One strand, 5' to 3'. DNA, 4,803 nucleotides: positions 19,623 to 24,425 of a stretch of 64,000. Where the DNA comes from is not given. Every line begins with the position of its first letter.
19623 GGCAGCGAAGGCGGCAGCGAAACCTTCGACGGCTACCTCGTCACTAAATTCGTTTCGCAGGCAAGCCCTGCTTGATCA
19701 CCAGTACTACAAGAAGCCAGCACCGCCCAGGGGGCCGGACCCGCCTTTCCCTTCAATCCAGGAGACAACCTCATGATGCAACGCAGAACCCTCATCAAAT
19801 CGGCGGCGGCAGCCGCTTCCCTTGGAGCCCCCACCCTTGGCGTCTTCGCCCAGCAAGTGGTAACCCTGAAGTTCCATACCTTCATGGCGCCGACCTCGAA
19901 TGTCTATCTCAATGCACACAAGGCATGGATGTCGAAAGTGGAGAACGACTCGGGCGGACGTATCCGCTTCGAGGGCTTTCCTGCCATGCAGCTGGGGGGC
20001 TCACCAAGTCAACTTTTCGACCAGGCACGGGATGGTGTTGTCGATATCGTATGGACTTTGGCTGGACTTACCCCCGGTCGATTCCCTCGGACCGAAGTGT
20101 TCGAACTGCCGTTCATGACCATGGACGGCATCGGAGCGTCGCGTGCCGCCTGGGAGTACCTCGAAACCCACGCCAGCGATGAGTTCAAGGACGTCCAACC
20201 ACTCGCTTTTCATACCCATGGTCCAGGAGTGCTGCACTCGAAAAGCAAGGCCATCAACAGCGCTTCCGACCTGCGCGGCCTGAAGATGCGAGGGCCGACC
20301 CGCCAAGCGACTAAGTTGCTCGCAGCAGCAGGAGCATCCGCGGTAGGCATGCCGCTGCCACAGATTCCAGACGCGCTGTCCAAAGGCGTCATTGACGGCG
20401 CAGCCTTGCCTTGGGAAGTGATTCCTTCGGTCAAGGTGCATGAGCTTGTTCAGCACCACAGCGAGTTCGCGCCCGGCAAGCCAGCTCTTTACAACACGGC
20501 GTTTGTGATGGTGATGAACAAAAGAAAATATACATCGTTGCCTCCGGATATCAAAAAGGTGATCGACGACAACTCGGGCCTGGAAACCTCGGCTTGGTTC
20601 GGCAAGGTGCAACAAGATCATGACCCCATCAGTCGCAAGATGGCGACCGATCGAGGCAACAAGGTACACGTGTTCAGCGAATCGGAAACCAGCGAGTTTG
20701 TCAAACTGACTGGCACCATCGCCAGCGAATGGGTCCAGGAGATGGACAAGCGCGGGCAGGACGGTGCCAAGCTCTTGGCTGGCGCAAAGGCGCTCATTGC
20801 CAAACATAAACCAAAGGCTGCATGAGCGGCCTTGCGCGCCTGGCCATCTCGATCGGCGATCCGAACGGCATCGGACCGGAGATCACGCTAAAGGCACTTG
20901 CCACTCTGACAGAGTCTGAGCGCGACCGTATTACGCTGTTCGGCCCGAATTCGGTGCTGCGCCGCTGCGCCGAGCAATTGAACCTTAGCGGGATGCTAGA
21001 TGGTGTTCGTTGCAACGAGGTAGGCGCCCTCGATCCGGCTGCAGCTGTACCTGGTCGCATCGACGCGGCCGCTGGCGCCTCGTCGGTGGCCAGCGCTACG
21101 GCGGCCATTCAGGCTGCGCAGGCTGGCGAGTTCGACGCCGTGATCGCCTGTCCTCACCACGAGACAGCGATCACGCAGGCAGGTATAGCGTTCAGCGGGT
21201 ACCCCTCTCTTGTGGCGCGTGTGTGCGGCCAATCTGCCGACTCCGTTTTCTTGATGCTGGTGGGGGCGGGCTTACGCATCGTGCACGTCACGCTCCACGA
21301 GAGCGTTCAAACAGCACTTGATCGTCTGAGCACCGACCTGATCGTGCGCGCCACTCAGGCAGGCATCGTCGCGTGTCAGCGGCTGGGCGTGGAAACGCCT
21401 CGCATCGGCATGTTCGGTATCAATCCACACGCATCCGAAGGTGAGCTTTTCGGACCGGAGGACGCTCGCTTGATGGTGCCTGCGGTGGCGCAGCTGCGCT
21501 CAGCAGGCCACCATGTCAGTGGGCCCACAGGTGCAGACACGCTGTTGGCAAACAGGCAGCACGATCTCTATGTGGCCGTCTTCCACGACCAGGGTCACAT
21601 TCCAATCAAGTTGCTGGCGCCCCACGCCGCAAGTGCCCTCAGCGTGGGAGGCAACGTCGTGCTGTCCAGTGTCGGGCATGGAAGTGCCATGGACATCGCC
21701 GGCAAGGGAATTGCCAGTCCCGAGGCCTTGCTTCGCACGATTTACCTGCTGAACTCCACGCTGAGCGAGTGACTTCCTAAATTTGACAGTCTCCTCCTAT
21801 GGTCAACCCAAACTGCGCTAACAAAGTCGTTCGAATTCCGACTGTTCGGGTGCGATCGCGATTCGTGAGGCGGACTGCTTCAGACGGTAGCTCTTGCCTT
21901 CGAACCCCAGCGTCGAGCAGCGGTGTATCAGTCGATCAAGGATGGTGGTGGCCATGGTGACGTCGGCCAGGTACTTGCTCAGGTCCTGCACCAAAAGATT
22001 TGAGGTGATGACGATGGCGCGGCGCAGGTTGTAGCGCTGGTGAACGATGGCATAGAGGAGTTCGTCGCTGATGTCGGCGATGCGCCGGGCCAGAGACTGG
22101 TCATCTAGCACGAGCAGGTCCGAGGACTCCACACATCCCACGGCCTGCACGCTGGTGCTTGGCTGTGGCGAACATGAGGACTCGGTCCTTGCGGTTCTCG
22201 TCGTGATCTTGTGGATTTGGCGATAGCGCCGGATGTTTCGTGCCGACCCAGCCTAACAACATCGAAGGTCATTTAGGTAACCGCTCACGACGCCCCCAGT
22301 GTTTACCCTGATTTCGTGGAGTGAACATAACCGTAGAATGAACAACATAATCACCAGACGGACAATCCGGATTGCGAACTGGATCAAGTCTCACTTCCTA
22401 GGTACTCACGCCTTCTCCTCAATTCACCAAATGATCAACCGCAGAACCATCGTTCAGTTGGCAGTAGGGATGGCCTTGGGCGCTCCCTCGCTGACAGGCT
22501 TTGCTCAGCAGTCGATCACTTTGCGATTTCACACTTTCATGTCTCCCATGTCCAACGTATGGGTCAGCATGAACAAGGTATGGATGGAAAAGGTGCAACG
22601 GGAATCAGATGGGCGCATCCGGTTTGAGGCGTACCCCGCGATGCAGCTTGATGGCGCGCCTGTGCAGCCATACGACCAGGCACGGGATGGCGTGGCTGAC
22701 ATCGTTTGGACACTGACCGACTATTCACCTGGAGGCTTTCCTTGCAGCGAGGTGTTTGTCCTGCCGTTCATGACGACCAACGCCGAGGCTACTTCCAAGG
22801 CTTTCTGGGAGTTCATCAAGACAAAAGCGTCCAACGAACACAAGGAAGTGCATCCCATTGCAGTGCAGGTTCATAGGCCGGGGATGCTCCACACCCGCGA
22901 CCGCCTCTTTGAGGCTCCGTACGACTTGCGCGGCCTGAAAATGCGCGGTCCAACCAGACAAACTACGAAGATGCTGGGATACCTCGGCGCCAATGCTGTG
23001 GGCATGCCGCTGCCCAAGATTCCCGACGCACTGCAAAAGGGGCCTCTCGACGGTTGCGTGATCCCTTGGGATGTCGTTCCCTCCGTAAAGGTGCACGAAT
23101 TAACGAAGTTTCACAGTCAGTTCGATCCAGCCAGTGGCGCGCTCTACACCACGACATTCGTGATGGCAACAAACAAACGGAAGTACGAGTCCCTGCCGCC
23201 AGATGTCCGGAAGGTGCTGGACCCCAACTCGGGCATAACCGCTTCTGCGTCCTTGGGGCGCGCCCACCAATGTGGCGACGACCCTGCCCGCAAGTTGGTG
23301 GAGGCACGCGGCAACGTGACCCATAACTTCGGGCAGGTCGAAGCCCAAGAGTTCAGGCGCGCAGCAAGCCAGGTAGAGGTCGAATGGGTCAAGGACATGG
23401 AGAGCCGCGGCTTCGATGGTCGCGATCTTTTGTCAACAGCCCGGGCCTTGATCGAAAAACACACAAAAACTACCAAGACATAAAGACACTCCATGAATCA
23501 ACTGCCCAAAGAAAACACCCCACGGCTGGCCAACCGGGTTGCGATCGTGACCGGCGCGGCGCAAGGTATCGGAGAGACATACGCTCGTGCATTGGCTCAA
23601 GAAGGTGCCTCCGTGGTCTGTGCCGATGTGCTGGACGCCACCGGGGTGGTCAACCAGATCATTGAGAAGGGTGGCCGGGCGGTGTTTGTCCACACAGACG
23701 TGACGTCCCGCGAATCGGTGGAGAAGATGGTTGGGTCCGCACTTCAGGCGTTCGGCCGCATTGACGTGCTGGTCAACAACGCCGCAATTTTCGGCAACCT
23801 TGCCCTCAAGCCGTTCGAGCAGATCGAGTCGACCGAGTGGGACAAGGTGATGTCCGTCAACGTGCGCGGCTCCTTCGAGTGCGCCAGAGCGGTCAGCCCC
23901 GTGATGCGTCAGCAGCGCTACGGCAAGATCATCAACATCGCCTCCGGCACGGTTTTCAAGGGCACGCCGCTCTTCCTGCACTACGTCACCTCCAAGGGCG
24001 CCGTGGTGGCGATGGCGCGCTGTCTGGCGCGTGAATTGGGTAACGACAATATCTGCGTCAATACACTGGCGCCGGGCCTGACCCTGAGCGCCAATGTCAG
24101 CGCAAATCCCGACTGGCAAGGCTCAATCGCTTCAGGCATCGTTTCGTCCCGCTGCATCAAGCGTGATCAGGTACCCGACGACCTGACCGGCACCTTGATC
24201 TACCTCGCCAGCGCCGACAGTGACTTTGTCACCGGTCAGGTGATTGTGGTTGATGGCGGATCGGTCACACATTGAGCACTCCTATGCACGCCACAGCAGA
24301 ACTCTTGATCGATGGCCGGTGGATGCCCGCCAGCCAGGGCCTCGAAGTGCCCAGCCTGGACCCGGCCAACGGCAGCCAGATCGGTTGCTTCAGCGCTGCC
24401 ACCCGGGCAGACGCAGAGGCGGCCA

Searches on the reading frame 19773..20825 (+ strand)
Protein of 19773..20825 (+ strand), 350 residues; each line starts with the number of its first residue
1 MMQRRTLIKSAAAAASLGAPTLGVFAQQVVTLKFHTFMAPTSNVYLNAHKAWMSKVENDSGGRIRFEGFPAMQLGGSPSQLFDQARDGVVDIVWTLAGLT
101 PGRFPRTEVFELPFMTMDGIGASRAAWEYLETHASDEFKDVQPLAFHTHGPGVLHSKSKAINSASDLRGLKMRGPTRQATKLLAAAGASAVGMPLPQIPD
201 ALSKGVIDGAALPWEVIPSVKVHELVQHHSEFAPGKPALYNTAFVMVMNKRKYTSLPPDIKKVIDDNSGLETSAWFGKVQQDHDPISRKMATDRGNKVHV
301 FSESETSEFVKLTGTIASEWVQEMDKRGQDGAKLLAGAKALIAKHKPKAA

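Call 3: search_protein_families(library=pfam, proteins=[window:19773-20825:+])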
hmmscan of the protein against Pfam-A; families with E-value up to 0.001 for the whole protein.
window:19773-20825:+ (350 aa): 1 family
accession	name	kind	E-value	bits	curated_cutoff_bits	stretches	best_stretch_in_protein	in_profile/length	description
PF03480.18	DctP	-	1.9e-39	136.1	23.4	1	38-316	5-278/286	Bacterial extracellular solute-binding protein, family 7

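Call 8: search_protein_families(library=ncbifam, proteins=[window:19773-20825:+])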
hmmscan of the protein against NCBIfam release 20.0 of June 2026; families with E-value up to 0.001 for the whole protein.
window:19773-20825:+ (350 aa): 2 families
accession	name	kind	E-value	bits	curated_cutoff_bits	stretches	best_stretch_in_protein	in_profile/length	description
NF037995.1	TRAP_S1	subfamily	3.6e-22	79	50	1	38-309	5-271/271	TRAP transporter substrate-binding protein DctP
TIGR00787.1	dctP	subfamily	1.8e-21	76.8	175.05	1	37-267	3-230/257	DctP family TRAP transporter solute-binding subunit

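Call 13: search_solved_structures(query=window:19773-20825:+, max_evalue=0.00001)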
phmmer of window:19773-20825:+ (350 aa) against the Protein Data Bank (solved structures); distinct sequences matched with E-value up to 0.00001: 81 (the best 60 are shown).
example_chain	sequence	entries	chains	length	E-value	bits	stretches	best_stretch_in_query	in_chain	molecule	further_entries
5im2_A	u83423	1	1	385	3.7e-138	463.6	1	2-349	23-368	Twin-arginine translocation pathway signal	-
5i5p_A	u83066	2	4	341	8.9e-93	314.4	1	16-345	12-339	TRAP TRANSPORTER SOLUTE BINDING PROTEIN | TRAP solute Binding Protein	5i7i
5iga_A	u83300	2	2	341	2.5e-92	312.9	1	16-345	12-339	TRAP TRANSPORTER SOLUTE BINDING PROTEIN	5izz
7nr2_AAA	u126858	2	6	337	3.3e-90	306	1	28-348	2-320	TRAP dicarboxylate transporter, DctP subunit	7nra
7nsw_AAA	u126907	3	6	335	9.6e-76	258.4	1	30-347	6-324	TRAP dicarboxylate transporter-DctP subunit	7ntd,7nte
7nrr_AAA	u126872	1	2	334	1.1e-75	258.2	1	30-347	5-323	TRAP dicarboxylate transporter-DctP subunit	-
7nqg_AAA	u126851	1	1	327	5.4e-39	137.6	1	38-336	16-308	TrapT family, dctP subunit, C4-dicarboxylate periplasmic binding protein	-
4p56_A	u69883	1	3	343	8e-35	123.9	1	26-342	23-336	Putative extracellular solute-binding protein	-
4n6d_A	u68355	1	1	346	1.5e-34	123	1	31-349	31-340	TRAP dicarboxylate transporter-DctP subunit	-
4pgn_A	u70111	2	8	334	1.3e-28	103.5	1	14-343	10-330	Extracellular solute-binding protein, family 7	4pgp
4nap_A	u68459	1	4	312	2.5e-27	99.2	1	28-343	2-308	Extracellular solute-binding protein, family 7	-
4mmp_A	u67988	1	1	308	1.6e-15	60.5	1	32-269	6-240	Sialic Acid Binding Protein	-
3b50_A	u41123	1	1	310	1.9e-15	60.2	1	32-268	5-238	Sialic acid-binding periplasmic protein siaP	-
2cex_A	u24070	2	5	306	2e-15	60.2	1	32-268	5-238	PROTEIN HI0146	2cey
2wyk_A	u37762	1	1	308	2e-15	60.2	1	32-268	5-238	SIALIC ACID-BINDING PERIPLASMIC PROTEIN SIAP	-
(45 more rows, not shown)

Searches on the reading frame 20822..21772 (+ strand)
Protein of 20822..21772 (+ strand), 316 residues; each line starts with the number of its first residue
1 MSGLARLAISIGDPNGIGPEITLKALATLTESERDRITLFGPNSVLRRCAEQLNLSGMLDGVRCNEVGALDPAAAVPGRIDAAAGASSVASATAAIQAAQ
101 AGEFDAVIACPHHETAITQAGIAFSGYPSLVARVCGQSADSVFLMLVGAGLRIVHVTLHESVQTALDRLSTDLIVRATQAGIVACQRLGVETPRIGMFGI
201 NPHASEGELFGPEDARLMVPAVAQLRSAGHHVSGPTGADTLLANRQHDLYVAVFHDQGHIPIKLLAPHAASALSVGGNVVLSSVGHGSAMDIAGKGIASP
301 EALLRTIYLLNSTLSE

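Call 4: search_protein_families(library=pfam, proteins=[window:20822-21772:+])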
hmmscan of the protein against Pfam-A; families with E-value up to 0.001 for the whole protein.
window:20822-21772:+ (316 aa): 1 family
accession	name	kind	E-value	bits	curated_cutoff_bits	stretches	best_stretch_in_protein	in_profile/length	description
PF04166.17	PdxA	-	1.8e-62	211.8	27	1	40-309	8-285/286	Pyridoxal phosphate biosynthetic protein PdxA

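Call 11: search_solved_structures(query=window:20822-21772:+, max_evalue=0.00001, show_alignments=1)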
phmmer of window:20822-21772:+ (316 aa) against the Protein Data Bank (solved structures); distinct sequences matched with E-value up to 0.00001: 15.
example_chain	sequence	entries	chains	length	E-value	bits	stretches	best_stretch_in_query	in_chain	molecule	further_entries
8zj3_A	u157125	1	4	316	5.1e-115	387.4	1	6-311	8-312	4-hydroxythreonine-4-phosphate dehydrogenase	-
8zj7_B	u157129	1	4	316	5.1e-115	387.4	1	6-311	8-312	4-hydroxythreonine-4-phosphate dehydrogenase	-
8zhy_A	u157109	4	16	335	6.3e-115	387.1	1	6-311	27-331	4-hydroxythreonine-4-phosphate dehydrogenase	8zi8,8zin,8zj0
8zj5_A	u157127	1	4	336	6.4e-115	387.1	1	6-311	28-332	4-hydroxythreonine-4-phosphate dehydrogenase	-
4aty_A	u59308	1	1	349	1.7e-79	270.8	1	7-311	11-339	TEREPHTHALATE 1,2-CIS-DIHYDRODIOL DEHYDROGENASE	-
4jqp_A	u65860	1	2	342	9.7e-47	163.3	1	6-306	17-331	4-hydroxythreonine-4-phosphate dehydrogenase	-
6e85_A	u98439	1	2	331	1.9e-41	145.9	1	6-309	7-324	D-threonate 4-phosphate dehydrogenase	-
2hi1_A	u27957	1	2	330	3.1e-41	145.2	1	7-309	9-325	4-hydroxythreonine-4-phosphate dehydrogenase 2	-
6xmy_A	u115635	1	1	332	6.2e-35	124.5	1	7-309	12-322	4-hydroxythreonine-4-phosphate dehydrogenase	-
1yxo_A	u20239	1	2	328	1.3e-31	113.7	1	6-300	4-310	4-hydroxythreonine-4-phosphate dehydrogenase 1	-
1r8k_A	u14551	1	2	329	1.2e-25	94.1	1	73-305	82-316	4-hydroxythreonine-4-phosphate dehydrogenase 1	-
3lxy_A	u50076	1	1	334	4.1e-25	92.3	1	6-306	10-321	4-hydroxythreonine-4-phosphate dehydrogenase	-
1ps7_A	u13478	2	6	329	9.3e-25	91.1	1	73-305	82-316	4-hydroxythreonine-4-phosphate dehydrogenase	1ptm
1ps6_A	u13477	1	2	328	1.2e-24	90.8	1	73-305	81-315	4-hydroxythreonine-4-phosphate dehydrogenase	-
3tsn_A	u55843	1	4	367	1.2e-08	38.3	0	77-228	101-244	4-hydroxythreonine-4-phosphate dehydrogenase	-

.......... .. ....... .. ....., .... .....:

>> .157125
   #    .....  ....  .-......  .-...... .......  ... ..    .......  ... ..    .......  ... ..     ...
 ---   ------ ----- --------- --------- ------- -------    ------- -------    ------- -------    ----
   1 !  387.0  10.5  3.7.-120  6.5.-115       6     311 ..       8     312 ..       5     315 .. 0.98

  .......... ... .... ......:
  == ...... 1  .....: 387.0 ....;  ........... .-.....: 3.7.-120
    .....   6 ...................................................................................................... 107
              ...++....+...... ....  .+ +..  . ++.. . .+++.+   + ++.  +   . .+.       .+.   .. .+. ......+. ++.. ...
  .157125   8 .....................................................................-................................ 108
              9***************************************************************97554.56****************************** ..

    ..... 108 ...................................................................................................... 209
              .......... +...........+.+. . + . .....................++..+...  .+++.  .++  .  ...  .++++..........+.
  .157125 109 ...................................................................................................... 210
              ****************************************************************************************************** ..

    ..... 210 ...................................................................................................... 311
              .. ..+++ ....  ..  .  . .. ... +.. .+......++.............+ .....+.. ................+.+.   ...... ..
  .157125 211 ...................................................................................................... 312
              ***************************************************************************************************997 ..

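Call 70: search_protein_families(library=ncbifam, proteins=[window:20822-21772:+], max_evalue=1e-20)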
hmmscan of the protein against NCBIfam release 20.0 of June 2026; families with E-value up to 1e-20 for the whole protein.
window:20822-21772:+ (316 aa): 7 families
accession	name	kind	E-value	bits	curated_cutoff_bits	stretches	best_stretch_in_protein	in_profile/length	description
TIGR00557.1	pdxA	equivalog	4.7e-66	223.4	290.35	1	6-309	1-315/320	4-hydroxythreonine-4-phosphate dehydrogenase PdxA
NF003699.0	PRK05312.1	equivalog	8.5e-57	193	378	1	5-309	5-328/340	4-hydroxythreonine-4-phosphate dehydrogenase PdxA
NF002992.0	PRK03743.1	equivalog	6.3e-49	167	470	1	7-309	7-323/333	4-hydroxythreonine-4-phosphate dehydrogenase PdxA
NF002744.0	PRK02746.1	equivalog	2.7e-46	158.3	425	1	5-308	10-334/346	4-hydroxythreonine-4-phosphate dehydrogenase PdxA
NF002891.0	PRK03371.1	equivalog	3.3e-45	154.7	583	1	7-307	5-319/326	D-threonate 4-phosphate dehydrogenase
NF002520.0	PRK01909.1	equivalog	8.6e-44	150.2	476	1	5-307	6-316/329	4-hydroxythreonine-4-phosphate dehydrogenase PdxA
NF003040.0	PRK03946.1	equivalog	2.1e-32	112.7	376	1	6-297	3-287/307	4-hydroxythreonine-4-phosphate dehydrogenase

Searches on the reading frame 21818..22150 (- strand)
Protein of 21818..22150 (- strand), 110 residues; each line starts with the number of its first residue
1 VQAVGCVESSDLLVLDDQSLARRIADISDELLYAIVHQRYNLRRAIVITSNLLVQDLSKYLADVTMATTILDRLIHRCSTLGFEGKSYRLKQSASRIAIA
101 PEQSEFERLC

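Call 4: search_protein_families(library=pfam, proteins=[window:21818-22150:-])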
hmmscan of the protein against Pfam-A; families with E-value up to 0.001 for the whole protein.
window:21818-22150:- (110 aa): 1 family
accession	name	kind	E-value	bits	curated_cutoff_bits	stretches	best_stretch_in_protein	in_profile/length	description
PF01695.23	IstB_IS21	-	2.2e-16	60.5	24.1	1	10-94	154-236/238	IstB-like ATP binding protein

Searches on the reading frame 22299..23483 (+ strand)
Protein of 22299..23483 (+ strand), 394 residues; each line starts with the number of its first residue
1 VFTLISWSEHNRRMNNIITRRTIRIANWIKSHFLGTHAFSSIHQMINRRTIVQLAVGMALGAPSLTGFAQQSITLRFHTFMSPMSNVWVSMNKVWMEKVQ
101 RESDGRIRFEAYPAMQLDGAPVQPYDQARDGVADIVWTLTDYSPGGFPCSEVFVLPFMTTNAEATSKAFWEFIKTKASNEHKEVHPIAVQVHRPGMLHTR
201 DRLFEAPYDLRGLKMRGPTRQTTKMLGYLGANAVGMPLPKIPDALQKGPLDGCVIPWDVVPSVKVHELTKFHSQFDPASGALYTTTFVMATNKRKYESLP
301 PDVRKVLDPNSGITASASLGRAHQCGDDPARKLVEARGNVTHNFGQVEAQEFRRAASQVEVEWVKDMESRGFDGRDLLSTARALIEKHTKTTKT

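Call 4: search_protein_families(library=pfam, proteins=[window:22299-23483:+])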
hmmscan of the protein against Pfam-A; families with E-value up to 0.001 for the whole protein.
window:22299-23483:+ (394 aa): 1 family
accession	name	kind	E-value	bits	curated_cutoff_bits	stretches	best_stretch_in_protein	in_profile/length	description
PF03480.18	DctP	-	2e-30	106.5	23.4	1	86-359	9-278/286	Bacterial extracellular solute-binding protein, family 7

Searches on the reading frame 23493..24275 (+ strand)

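Call 4: search_protein_families(library=pfam, proteins=[window:23493-24275:+])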
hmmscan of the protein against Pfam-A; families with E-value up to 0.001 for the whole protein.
window:23493-24275:+ (260 aa): 3 families
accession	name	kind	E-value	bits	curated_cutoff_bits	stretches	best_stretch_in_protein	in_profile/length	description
PF13561.12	adh_short_C2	-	1.3e-58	198.8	27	1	21-256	1-234/236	Enoyl-(Acyl carrier protein) reductase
PF00106.31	adh_short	-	5.2e-54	183.1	26.6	1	15-207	1-192/195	short chain dehydrogenase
PF08659.16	KR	-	5.3e-10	39.9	22.6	1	18-176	4-161/180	KR domain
